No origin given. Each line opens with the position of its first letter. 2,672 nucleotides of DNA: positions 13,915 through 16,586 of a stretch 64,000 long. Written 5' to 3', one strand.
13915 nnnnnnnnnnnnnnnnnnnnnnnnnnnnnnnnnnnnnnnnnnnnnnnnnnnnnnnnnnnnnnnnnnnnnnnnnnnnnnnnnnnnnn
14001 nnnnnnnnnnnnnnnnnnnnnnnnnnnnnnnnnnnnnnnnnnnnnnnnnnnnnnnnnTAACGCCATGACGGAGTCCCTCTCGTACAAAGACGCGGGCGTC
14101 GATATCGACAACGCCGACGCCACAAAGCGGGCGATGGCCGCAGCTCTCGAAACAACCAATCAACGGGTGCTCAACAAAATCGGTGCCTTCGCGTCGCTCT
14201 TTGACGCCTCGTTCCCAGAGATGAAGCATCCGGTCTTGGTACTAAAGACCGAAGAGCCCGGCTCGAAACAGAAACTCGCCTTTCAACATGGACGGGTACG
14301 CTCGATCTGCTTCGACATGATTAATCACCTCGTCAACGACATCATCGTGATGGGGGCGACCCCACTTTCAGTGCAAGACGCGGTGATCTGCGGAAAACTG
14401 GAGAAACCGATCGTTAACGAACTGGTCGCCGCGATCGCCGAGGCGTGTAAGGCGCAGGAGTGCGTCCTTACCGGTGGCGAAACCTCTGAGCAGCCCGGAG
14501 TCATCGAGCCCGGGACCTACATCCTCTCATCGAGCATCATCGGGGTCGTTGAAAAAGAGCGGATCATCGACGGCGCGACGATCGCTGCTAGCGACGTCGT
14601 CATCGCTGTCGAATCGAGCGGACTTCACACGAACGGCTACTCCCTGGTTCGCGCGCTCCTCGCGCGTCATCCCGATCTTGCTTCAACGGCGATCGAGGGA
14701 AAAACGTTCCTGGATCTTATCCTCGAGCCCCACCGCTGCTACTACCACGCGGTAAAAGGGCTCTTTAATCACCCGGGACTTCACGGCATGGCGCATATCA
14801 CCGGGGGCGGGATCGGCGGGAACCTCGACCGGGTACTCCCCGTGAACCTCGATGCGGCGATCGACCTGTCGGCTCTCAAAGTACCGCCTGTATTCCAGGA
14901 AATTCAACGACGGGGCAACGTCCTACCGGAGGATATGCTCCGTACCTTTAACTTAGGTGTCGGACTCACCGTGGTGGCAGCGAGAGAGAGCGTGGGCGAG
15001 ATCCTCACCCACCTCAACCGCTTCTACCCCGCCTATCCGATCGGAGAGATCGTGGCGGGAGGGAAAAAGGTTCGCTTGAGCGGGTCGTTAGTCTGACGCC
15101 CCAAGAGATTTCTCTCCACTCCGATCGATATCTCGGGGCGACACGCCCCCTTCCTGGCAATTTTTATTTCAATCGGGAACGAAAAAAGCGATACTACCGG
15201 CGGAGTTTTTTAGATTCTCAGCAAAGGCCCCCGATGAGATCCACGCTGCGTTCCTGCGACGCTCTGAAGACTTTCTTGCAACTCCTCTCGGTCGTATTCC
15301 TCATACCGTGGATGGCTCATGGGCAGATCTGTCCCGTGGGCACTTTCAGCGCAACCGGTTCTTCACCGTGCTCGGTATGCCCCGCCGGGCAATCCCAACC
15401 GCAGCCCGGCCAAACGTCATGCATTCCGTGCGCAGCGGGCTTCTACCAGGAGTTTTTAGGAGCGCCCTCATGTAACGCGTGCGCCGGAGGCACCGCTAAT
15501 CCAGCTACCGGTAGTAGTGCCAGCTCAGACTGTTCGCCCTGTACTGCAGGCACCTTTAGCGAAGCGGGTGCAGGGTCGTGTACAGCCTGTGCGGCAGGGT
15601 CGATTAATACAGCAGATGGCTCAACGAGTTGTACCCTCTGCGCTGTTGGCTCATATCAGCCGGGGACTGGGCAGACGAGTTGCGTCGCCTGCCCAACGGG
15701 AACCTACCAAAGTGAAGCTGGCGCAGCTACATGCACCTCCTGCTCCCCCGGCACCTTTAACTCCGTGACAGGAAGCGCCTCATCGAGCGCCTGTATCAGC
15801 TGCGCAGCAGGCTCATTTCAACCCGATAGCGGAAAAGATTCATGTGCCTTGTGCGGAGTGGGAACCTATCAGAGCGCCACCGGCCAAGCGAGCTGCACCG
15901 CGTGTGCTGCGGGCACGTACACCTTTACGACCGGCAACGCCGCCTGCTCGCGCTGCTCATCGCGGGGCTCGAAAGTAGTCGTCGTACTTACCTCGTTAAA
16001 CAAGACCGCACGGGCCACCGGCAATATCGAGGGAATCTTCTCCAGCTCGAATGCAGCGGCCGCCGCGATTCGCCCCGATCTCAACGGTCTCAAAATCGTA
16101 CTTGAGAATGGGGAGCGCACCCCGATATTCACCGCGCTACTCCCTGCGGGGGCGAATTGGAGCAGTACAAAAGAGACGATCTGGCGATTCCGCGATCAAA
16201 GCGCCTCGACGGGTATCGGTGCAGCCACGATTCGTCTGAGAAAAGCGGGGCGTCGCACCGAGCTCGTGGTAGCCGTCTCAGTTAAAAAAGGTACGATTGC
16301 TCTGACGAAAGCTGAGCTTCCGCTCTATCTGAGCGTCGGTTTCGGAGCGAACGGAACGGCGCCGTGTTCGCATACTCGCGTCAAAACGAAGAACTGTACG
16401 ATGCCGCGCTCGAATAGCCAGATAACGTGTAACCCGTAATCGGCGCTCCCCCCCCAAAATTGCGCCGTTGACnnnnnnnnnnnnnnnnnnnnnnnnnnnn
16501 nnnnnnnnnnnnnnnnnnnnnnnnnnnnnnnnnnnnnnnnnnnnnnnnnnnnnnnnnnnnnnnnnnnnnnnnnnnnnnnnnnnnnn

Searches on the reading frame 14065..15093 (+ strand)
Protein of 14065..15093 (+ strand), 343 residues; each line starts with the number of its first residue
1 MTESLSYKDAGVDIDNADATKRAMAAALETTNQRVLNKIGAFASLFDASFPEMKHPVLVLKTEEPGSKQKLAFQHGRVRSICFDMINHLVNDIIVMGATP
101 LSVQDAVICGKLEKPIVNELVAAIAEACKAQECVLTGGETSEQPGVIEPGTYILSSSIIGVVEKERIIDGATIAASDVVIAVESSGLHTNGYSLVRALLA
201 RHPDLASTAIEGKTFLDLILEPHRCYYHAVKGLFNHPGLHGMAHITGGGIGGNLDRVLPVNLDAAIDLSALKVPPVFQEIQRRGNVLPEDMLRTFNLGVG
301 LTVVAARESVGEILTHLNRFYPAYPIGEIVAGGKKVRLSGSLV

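Call 15: search_protein_families(library=pfam, proteins=[window:14065-15093:+], max_evalue=0.001)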
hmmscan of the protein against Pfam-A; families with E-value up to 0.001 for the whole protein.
window:14065-15093:+ (343 aa): 2 families
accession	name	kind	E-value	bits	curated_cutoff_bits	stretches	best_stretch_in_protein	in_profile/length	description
PF02769.27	AIRS_C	-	1.2e-25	90.9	23.1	1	177-335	4-151/156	AIR synthase related protein, C-terminal domain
PF00586.29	AIRS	-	2.5e-14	54.1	24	1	60-162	17-112/112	AIR synthase related protein, N-terminal domain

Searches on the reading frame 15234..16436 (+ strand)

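Call 15: search_protein_families(library=pfam, proteins=[window:15234-16436:+], max_evalue=0.001)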
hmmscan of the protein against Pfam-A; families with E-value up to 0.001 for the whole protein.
window:15234-16436:+ (401 aa): 5 families
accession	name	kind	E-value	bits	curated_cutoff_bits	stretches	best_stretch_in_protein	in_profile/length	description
PF07699.19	Ephrin_rec_like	-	1.8e-36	124.1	23.1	6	139-187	1-48/48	Tyrosine-protein kinase ephrin type A/B receptor-like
PF07562.20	NCD3G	-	4.9e-12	46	38.9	0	168-212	8-53/54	Nine Cysteines Domain of family 3 GPCR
PF23091.2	TNFR_ELAPOR1_6th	-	4e-06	27.1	33.2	0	89-123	3-36/41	ELAPOR1-like, TNF receptor-like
PF03302.18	VSP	-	0.00034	20.1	31.4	0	183-268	282-372/397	Giardia variant-specific surface protein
PF00020.24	TNFR_c6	-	0.00037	21.3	29.4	0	33-58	1-30/39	TNFR/NGFR cysteine-rich region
